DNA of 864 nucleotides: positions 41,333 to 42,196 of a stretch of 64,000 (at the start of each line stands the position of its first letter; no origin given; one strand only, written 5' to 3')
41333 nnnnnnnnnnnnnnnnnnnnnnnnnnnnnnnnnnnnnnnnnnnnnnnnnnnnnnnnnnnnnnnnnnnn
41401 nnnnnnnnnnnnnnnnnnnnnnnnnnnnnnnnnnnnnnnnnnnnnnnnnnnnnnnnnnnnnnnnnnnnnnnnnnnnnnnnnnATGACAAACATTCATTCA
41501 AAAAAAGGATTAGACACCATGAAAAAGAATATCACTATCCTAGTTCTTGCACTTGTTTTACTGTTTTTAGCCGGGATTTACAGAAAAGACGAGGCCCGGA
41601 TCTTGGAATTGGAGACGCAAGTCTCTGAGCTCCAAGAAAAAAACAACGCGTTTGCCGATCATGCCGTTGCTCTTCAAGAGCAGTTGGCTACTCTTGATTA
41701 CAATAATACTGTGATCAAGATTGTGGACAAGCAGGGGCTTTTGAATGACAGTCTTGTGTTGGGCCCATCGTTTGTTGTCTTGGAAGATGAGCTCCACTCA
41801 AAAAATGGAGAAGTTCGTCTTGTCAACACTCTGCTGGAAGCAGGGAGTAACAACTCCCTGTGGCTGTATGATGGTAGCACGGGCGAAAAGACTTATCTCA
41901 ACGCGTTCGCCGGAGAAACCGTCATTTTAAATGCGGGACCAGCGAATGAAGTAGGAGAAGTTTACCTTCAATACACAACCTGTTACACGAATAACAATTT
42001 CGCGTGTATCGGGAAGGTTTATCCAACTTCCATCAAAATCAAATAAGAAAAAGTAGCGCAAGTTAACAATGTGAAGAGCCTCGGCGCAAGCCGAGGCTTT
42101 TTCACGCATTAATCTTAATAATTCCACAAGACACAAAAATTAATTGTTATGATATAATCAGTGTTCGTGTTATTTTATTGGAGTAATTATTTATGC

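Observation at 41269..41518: Perfect consensus promoter followed by a ~215-nt leader with mutually exclusive hairpins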

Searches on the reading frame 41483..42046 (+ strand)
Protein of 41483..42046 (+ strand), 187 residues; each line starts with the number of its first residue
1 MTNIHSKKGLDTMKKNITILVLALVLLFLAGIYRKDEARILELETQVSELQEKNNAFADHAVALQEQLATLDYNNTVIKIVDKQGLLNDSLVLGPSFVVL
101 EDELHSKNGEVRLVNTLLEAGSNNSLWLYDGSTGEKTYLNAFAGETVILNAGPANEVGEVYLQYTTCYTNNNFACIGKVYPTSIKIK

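Call 14: search_protein_families(library=pfam, proteins=[window:41519-42046:+], max_evalue=0.01)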
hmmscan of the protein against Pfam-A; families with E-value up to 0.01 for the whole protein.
window:41519-42046:+ (175 aa): 0 families

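Call 15: find_encoding_contigs(protein=window:41483-42046:+, flank=3000)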
Protein window:41483-42046:+ (187 aa): 1 contig read that carries it; 1 place shown.
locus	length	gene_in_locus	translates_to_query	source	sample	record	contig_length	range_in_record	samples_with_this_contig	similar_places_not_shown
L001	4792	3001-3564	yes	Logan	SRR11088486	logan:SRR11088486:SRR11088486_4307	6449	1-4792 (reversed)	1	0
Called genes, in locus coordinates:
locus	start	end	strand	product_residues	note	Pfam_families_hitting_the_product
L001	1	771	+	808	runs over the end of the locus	?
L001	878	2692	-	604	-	-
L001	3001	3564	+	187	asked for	-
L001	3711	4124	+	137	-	PF00164:Ribosom_S12_S23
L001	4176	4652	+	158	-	PF00177:Ribosomal_S7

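Call 16: find_homologous_proteins(query=window:41519-42046:+, max_evalue=0.001)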
Query window:41519-42046:+ (175 aa): 4 proteins with E <= 0.001 among 178 candidates.
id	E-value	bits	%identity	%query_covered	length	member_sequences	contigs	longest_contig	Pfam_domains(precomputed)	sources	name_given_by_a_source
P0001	2.5e-107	374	100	100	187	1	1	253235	-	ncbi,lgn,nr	ncbi:hypothetical protein KA111_01080 [Candidatus Woesebacteria bacterium]|nr:hypothetical protein [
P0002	5.5e-69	249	70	100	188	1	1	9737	-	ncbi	-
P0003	9.1e-64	232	65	100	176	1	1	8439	-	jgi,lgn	jgi:FtsZ-binding cell division protein ZapB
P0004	2.8e-48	182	59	83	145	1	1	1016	-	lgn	-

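Call 17: find_encoding_contigs(protein=P0002, flank=5000)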
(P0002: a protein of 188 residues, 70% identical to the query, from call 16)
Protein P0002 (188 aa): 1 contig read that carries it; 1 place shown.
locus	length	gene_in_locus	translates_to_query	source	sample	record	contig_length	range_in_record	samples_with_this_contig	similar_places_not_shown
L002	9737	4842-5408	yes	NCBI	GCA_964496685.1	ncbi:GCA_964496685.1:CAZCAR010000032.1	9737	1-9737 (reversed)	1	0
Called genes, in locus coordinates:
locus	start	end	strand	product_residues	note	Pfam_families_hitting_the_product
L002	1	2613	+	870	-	?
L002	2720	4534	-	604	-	-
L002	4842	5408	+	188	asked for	-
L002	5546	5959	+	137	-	PF00164:Ribosom_S12_S23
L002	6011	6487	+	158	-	PF00177:Ribosomal_S7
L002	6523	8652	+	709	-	PF00009:GTP_EFTU, PF22042:EF-G_D2, PF03144:GTP_EFTU_D2, PF14492:EFG_III, PF16658:RF3_C, PF03764:EFG_IV, PF00679:EFG_C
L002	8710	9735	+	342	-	?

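Call 18: find_encoding_contigs(protein=P0003, flank=5000)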
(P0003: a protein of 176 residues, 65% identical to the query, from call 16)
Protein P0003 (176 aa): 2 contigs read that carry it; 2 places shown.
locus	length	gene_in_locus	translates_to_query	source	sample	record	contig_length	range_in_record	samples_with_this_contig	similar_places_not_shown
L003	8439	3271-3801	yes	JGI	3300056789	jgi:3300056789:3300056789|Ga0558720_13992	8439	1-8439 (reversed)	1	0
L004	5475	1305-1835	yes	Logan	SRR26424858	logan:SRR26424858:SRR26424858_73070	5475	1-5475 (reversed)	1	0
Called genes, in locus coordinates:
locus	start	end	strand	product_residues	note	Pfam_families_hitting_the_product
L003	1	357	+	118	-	?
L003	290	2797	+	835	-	PF04997:RNA_pol_Rpb1_1 (weak), PF00623:RNA_pol_Rpb1_2, PF04983:RNA_pol_Rpb1_3, PF05000:RNA_pol_Rpb1_4 (weak), PF04998:RNA_pol_Rpb1_5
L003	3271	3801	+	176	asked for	-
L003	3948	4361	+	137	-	PF00164:Ribosom_S12_S23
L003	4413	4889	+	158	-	PF00177:Ribosomal_S7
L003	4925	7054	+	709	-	PF00009:GTP_EFTU, PF22042:EF-G_D2, PF03144:GTP_EFTU_D2, PF14492:EFG_III, PF16658:RF3_C, PF03764:EFG_IV, PF00679:EFG_C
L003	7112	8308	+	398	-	PF00009:GTP_EFTU, PF03144:GTP_EFTU_D2, PF03143:GTP_EFTU_D3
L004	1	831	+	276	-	?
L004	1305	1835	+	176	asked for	-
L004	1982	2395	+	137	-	PF00164:Ribosom_S12_S23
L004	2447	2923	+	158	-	PF00177:Ribosomal_S7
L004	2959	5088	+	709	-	PF00009:GTP_EFTU, PF22042:EF-G_D2, PF03144:GTP_EFTU_D2, PF14492:EFG_III, PF16658:RF3_C, PF03764:EFG_IV, PF00679:EFG_C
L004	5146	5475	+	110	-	?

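Call 19: find_encoding_contigs(protein=P0004, flank=5000)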
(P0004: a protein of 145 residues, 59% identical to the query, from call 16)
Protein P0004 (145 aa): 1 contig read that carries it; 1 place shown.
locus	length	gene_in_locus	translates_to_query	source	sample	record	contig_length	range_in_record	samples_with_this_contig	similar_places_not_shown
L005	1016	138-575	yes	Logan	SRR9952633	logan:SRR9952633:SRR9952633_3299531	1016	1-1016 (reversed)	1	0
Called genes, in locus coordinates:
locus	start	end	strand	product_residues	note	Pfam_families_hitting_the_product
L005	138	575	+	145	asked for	-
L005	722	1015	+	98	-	?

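Call 59: search_protein_families(library=phrogs, proteins=[window:41519-42046:+], max_evalue=0.01)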
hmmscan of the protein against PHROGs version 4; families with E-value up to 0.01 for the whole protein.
window:41519-42046:+ (175 aa): 1 family
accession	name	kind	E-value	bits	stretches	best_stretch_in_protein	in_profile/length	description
phrog_739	-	lysis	0.0022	19.2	1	3-60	5-61/122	Rz-like spanin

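Call 60: search_protein_families(library=padloc, proteins=[window:41519-42046:+], max_evalue=0.01)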
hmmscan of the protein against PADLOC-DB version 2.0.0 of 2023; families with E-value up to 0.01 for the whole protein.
window:41519-42046:+ (175 aa): 0 families

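Call 65: predict_structure(alignment_id=A2)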
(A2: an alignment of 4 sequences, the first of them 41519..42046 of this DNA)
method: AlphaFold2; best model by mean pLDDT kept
length: 175 residues; sequences in the alignment: 4
mean_pLDDT: 73.0   pTM: 0.55
mean pLDDT of the five models: 73.0, 64.2, 60.6, 59.8, 56.9
residues with pLDDT >= 90: 15; 70-90: 95; 50-70: 52; < 50: 13
segments of 3 or more residues with pLDDT < 50: 52-63
pLDDT, mean of each block of 10 residues (from residue 1): 70 72 70 71 65 46 68 83 66 69 64 77 83 84 93 75 78 88
secondary structure, 60 per line:
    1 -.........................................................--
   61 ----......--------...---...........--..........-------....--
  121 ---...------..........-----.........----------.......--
elements in order: H2-58 E65-70 E79-81 E85-95 E98-107 E115-118 E124-126 E133-142 E148-156 E167-173

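Call 67: fold_search(model_id=the predicted structure, library=pdb)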
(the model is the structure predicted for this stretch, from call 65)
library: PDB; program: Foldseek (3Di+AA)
matches with E <= 10: 203; with E <= 0.001: 0
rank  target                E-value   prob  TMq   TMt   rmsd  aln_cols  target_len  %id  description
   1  7pud                  2.1e-01  0.18  0.18  0.18  16.2       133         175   13  Bryoporin - actinoporin from moss Physcomitrium patens (released 2022-09-28)
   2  9rm3_D                7.0e-01  0.06  0.16  0.12  20.7       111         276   12  Crystal structure of human CD22 Ig domains 1-3 in complex with modified sialoside 17 (released 2026-01-28)
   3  1ic1_A                7.4e-01  0.10  0.19  0.17  18.6       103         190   11  THE CRYSTAL STRUCTURE FOR THE N-TERMINAL TWO DOMAINS OF ICAM-1 (released 1998-06-17)
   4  8t60_L                8.3e-01  0.08  0.17  0.15  16.6       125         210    7  CryoEM structure of an inward-facing MelBSt at a Na(+)-bound and sugar low-affinity conformation (released 2024-02-28)
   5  7r3n_C                9.8e-01  0.03  0.14  0.11  19.6       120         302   11  mouse Interleukin-12 subunit beta - p80 homodimer in space group P21 crystal form 3 (released 2022-05-04)
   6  7pur_A                1.0e+00  0.03  0.14  0.10  19.2       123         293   10  mouse Interleukin-12 subunit beta - p80 homodimer in space group P21 crystal form 2 (released 2021-11-10)
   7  6b15_A                1.1e+00  0.08  0.20  0.18  15.9       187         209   10  Crystal structure of CBMbc (family CBM26) from Eubacterium rectale Amy13K (released 2017-11-29)
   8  6xm9                  1.2e+00  0.15  0.19  0.08   4.8        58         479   14  Crystal structure of vanillin bound to Co-LSD4 from Sphingobium sp. strain SYK-6 (released 2021-05-12)
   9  7vph_A                1.2e+00  0.07  0.19  0.13  12.5       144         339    6  Crystal structure of the C-terminal tail of SARS-CoV-2 Orf6 complex with human nucleoporin pair Rae1-Nup98 (released 2022-01-19)
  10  4fa8_B                1.2e+00  0.06  0.12  0.11  21.2        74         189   11  Multi-pronged modulation of cytokine signaling (released 2012-08-29)
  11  1iam                  1.2e+00  0.04  0.14  0.14  19.7        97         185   13  STRUCTURE OF THE TWO AMINO-TERMINAL DOMAINS OF HUMAN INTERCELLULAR ADHESION MOLECULE-1, ICAM-1 (released 1998-04-29)
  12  1d3l                  1.4e+00  0.09  0.20  0.19  19.3       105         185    8  D1D2-ICAM-1 FULLY GLYCOSYLATED, VARIATION OF D1-D2 INTERDOMAIN ANGLE IN DIFFERENT CRYSTAL STRUCTURES. (released 1999-12-01)
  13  7f60_B                1.4e+00  0.06  0.19  0.13  12.7       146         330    6  Crystal structure of auxiliary protein in complex with human nuclear protein (released 2022-09-14)
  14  7vpg_A                1.4e+00  0.06  0.19  0.12  13.1       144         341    8  Crystal structure of the C-terminal tail of SARS-CoV-1 Orf6 complex with human nucleoporin pair Rae1-Nup98 (released 2022-01-19)
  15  8gdr_D                1.5e+00  0.06  0.12  0.10  14.9        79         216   11  SARS-Cov2 S protein structure in complex with neutralizing monoclonal antibody 002-S21B10 (released 2024-03-13)
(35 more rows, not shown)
